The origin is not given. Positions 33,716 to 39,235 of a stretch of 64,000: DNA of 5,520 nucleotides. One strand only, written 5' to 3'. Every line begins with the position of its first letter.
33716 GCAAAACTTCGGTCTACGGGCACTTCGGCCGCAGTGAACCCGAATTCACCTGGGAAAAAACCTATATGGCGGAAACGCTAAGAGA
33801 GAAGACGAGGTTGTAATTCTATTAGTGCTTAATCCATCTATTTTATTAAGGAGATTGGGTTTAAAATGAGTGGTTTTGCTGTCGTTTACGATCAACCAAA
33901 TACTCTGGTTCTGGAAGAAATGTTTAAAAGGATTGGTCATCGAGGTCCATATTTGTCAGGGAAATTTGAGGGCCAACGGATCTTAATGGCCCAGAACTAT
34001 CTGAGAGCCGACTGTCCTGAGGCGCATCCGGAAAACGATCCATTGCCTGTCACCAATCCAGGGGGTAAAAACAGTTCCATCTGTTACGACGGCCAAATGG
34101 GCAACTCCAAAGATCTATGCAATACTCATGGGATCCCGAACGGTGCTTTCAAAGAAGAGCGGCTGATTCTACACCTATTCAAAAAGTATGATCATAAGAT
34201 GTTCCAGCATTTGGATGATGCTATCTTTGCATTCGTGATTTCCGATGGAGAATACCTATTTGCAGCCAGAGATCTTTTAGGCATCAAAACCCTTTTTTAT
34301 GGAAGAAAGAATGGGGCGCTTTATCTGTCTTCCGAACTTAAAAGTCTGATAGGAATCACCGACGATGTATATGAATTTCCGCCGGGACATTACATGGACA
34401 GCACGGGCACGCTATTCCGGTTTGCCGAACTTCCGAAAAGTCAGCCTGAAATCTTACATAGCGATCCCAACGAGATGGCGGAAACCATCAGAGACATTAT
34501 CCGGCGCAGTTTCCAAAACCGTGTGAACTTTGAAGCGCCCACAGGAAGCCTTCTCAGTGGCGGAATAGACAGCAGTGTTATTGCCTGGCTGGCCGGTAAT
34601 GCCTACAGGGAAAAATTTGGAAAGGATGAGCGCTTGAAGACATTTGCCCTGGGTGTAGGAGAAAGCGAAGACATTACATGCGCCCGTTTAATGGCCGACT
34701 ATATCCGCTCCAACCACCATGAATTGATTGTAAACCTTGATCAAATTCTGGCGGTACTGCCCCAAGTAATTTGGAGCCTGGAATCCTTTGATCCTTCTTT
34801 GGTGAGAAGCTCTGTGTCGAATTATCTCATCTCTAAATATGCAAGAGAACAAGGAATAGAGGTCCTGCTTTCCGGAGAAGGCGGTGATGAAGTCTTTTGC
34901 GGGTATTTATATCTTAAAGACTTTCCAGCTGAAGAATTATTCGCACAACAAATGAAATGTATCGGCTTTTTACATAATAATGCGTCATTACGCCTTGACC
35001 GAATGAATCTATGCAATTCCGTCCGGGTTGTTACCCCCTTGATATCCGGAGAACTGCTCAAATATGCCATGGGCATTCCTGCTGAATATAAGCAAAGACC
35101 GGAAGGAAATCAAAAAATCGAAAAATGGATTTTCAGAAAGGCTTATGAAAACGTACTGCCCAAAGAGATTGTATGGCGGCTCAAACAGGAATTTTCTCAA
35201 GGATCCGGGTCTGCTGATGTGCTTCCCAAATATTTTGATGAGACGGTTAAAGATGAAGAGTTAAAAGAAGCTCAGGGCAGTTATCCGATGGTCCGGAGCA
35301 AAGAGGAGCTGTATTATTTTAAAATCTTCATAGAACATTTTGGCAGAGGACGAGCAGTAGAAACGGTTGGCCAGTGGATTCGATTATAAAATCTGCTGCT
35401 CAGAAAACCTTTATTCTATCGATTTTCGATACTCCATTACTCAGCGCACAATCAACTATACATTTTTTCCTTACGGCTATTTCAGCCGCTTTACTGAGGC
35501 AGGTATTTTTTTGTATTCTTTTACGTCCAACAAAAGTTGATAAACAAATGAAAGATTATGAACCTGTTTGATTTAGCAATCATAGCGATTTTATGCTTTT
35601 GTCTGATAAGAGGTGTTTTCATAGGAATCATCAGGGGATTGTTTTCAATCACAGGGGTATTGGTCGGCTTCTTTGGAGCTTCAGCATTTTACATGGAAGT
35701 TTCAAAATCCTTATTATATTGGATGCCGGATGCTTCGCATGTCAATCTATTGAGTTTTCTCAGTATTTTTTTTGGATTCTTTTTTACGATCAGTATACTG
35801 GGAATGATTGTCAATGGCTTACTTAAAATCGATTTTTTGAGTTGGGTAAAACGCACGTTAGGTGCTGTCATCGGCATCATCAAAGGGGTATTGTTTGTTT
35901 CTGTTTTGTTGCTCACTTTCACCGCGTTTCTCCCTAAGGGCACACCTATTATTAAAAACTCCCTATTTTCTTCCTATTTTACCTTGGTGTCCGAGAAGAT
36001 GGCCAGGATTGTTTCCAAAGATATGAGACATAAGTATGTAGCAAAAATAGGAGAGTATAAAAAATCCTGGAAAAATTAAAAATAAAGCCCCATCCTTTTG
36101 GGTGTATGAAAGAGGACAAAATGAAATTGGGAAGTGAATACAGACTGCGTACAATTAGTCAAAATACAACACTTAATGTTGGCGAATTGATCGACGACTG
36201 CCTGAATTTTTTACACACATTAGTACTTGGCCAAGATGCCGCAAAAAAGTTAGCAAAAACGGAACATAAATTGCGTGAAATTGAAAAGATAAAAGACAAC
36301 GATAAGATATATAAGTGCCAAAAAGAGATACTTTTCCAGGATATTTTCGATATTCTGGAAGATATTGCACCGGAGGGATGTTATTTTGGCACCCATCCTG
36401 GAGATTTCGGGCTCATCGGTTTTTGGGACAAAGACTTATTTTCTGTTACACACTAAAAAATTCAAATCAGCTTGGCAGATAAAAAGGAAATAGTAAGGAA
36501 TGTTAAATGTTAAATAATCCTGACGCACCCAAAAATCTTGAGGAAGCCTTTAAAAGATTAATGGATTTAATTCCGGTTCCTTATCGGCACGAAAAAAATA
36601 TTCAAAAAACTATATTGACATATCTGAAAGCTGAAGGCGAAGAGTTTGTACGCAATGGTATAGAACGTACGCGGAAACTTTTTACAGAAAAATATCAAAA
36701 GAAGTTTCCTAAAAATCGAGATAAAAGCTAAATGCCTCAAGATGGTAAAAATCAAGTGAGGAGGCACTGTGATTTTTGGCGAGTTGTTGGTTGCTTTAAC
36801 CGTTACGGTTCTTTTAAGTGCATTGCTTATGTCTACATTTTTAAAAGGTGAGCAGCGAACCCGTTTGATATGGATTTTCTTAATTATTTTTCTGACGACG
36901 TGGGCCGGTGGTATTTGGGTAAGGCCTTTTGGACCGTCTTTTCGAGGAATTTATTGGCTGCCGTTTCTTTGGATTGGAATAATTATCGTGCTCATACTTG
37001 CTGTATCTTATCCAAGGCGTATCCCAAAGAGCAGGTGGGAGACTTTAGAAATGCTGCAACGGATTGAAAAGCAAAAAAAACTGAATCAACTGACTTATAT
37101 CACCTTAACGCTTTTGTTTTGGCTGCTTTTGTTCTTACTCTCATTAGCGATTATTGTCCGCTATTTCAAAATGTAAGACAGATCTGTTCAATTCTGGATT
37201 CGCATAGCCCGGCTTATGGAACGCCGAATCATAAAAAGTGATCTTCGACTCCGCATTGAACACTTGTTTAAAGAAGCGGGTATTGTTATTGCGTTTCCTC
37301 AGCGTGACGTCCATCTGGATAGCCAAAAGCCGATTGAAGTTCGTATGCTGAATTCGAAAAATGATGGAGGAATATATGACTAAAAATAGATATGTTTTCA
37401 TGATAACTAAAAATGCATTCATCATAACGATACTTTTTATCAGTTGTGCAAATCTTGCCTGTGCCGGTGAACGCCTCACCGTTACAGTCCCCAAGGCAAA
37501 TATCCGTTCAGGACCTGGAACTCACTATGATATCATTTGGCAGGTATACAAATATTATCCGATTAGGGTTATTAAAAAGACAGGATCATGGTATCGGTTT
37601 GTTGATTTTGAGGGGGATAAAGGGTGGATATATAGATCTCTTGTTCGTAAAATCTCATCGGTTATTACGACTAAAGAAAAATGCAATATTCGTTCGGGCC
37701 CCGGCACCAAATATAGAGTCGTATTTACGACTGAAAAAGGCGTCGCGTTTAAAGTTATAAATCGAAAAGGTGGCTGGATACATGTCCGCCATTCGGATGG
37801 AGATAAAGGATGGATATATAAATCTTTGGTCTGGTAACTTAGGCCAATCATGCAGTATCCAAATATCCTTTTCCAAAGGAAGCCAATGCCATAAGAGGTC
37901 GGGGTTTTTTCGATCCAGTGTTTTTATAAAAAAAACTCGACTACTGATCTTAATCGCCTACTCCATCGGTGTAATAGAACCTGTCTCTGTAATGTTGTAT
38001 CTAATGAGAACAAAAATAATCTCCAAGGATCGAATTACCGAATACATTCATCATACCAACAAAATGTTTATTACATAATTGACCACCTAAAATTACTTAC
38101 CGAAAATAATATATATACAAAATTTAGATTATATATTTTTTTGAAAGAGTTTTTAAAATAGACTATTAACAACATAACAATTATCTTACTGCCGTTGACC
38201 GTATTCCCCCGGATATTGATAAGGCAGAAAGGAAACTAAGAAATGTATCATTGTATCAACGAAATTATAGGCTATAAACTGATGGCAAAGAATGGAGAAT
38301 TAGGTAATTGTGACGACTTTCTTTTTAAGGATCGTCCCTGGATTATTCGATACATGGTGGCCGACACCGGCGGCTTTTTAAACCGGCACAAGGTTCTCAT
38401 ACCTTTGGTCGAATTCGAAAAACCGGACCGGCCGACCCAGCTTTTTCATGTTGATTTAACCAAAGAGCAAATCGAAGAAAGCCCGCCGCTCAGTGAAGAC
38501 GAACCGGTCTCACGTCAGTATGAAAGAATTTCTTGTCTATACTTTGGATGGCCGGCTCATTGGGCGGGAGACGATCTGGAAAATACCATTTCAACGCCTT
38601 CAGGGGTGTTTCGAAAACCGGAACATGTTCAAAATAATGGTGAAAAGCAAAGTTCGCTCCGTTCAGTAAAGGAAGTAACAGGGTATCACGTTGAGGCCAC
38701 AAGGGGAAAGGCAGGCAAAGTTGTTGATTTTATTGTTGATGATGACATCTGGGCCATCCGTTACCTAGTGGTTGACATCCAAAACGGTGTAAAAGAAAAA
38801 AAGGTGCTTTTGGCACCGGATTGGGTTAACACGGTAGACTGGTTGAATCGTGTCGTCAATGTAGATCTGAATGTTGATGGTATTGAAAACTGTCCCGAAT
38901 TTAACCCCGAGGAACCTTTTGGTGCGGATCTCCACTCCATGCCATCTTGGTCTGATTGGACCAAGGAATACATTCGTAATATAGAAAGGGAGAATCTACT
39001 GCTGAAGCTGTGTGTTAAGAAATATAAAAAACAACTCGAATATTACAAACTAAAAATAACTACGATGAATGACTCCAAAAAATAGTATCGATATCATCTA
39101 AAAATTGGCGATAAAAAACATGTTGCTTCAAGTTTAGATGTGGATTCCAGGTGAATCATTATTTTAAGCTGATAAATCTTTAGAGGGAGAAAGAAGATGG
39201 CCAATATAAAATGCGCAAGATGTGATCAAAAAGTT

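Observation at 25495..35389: Corrinoid methyltransferase operon extended by a MetH-type activation domain, an orphan SAM methyltransferase, metK and a Cys-less AsnB homolog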

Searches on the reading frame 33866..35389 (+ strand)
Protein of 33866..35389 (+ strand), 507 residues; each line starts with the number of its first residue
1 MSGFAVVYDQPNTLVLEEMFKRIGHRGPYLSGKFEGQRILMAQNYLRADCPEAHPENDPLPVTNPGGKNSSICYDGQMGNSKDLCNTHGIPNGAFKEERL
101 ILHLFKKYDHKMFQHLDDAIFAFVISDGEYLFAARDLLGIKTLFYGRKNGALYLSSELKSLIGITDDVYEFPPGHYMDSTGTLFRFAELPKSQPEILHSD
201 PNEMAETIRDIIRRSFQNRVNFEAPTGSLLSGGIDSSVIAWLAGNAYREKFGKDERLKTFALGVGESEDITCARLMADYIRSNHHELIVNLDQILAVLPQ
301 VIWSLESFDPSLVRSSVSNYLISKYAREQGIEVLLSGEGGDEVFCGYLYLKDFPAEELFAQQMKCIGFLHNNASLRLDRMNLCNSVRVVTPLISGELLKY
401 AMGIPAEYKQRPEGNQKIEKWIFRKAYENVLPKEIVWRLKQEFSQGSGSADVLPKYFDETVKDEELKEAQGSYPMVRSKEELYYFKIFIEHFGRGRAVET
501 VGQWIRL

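Call 4: search_protein_families(library=pfam, proteins=[window:33866-35389:+], max_evalue=0.01)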
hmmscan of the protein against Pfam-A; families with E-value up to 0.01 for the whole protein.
window:33866-35389:+ (507 aa): 3 families
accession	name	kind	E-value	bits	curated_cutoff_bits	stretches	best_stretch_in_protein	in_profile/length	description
PF00733.27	Asn_synthase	-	1.5e-58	199.6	21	2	208-352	2-139/354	Asparagine synthase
PF13537.11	GATase_7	-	3.8e-12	46.7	25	1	56-161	10-121/123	Glutamine amidotransferase domain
PF13522.11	GATase_6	-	0.00045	20.7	27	1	57-157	29-130/130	Glutamine amidotransferase domain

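Call 5: search_protein_families(library=ncbifam, proteins=[window:33866-35389:+], max_evalue=0.001)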
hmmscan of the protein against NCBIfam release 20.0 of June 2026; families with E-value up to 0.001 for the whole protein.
window:33866-35389:+ (507 aa): 6 families
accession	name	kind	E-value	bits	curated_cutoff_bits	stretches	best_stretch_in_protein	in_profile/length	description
NF006949.0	PRK09431.1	equivalog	4.3e-110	368.8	499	1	6-502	6-516/554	asparagine synthase B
TIGR01536.1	asn_synth_AEB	equivalog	5.1e-74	250.1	267.1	2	14-360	18-384/517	asparagine synthase (glutamine-hydrolyzing)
TIGR03108.1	eps_aminotran_1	hypoth_equivalog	1.6e-33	116.3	816.9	3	201-358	236-385/628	XrtA/PEP-CTERM system amidotransferase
NF033535.1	lass_lactam_cya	exception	1.6e-32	112.9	525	2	14-164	18-168/668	lasso peptide isopeptide bond-forming cyclase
TIGR03104.1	trio_amidotrans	equivalog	3.2e-31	108.2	570.1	2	199-351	236-384/589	N-acetylglutaminylglutamine amidotransferase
NF033561.1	macrolact_Ik_Al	subfamily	2.2e-09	36.5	300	1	166-345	156-332/561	albusnodin/ikarugamycin family macrolactam cyclase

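Call 22: search_solved_structures(query=window:33866-35389:+, max_evalue=0.001)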
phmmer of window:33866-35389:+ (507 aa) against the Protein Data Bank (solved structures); distinct sequences matched with E-value up to 0.001: 7.
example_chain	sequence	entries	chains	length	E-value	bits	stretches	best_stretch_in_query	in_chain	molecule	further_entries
1ct9_A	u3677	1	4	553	4.7e-52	180.5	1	18-501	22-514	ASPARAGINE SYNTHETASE B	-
6gq3_A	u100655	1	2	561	6.5e-50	173.5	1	72-497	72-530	Asparagine synthetase [glutamine-hydrolyzing]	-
8sue_A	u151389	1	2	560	6.5e-50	173.5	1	72-497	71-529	Asparagine synthetase [glutamine-hydrolyzing]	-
9b6c_A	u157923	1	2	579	3.9e-49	170.9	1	72-497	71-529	Asparagine synthetase [glutamine-hydrolyzing]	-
1jgt_A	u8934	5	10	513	2.2e-19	72.8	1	75-470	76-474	BETA-LACTAM SYNTHETASE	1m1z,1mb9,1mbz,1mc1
7ylz_A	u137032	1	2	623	1.1e-13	53.9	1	204-351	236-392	hydroxyamidotransferase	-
1q15_A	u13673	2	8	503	4e-08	35.6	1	226-466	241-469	CarA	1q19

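Call 43: search_solved_structures(query=window:33866-35389:+, max_evalue=1e-40, show_alignments=1)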
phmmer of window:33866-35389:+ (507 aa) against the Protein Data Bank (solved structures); distinct sequences matched with E-value up to 1e-40: 4.
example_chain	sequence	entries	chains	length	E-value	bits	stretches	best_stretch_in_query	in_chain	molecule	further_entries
1ct9_A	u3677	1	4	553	4.7e-52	180.5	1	18-501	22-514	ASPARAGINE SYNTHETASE B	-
6gq3_A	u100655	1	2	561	6.5e-50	173.5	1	72-497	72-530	Asparagine synthetase [glutamine-hydrolyzing]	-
8sue_A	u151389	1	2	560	6.5e-50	173.5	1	72-497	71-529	Asparagine synthetase [glutamine-hydrolyzing]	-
9b6c_A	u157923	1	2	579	3.9e-49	170.9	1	72-497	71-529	Asparagine synthetase [glutamine-hydrolyzing]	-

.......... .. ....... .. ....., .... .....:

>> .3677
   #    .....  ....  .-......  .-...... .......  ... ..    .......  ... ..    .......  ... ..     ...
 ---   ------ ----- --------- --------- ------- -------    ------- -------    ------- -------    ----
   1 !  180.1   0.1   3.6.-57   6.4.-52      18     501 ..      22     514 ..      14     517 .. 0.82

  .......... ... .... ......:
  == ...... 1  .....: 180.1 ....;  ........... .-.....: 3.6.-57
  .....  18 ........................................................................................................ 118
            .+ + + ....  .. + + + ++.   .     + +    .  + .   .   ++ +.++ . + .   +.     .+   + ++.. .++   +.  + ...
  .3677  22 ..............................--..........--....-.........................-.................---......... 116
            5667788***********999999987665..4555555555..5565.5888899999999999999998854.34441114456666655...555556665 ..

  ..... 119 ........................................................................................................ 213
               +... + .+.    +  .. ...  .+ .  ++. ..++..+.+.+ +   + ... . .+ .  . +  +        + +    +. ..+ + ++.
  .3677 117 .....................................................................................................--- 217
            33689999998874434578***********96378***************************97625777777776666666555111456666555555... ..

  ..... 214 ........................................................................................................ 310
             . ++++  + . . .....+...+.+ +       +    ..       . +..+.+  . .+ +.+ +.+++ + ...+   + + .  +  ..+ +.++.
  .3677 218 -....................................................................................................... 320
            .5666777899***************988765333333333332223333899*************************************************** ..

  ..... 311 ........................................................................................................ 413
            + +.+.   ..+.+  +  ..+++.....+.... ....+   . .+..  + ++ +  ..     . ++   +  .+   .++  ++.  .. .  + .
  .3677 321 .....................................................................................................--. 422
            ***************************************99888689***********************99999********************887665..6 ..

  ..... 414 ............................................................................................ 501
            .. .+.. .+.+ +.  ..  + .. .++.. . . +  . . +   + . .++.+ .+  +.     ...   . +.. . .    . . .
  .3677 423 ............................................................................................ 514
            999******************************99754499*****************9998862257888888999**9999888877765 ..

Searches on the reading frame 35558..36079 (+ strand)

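Call 5: search_protein_families(library=ncbifam, proteins=[window:35558-36079:+], max_evalue=0.001)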
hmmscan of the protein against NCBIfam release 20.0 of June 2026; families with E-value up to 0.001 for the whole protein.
window:35558-36079:+ (173 aa): 2 families
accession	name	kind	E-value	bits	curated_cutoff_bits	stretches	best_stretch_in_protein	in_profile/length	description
NF033740.0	MarP_fam_protase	equivalog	6.4e-07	28.7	250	1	5-123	2-119/390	MarP family serine protease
NF008100.0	PRK10845.1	equivalog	2.2e-06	27.9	264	1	3-125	3-124/162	colicin V production protein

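Call 36: search_protein_families(library=pfam, proteins=[window:35558-36079:+], max_evalue=0.001)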
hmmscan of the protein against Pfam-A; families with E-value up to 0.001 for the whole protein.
window:35558-36079:+ (173 aa): 1 family
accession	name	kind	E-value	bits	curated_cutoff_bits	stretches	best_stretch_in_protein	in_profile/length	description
PF02674.22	Colicin_V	-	3.3e-26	92.4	29.3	1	4-142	1-140/144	Colicin V production protein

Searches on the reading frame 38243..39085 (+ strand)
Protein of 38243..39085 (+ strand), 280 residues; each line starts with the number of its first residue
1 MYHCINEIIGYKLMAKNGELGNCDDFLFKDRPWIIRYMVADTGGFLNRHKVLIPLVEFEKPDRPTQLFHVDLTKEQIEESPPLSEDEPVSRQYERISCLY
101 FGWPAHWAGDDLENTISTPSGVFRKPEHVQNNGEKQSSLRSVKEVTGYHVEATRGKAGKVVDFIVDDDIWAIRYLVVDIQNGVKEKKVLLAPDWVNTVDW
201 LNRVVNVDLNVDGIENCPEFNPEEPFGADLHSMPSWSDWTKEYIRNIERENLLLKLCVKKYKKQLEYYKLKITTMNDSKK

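Call 36: search_protein_families(library=pfam, proteins=[window:38243-39085:+], max_evalue=0.001)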
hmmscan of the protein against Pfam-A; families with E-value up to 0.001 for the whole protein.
window:38243-39085:+ (280 aa): 1 family
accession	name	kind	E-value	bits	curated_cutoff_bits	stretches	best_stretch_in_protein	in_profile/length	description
PF05239.21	PRC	-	2.6e-05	24.6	21.2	0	5-64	6-65/78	PRC-barrel domain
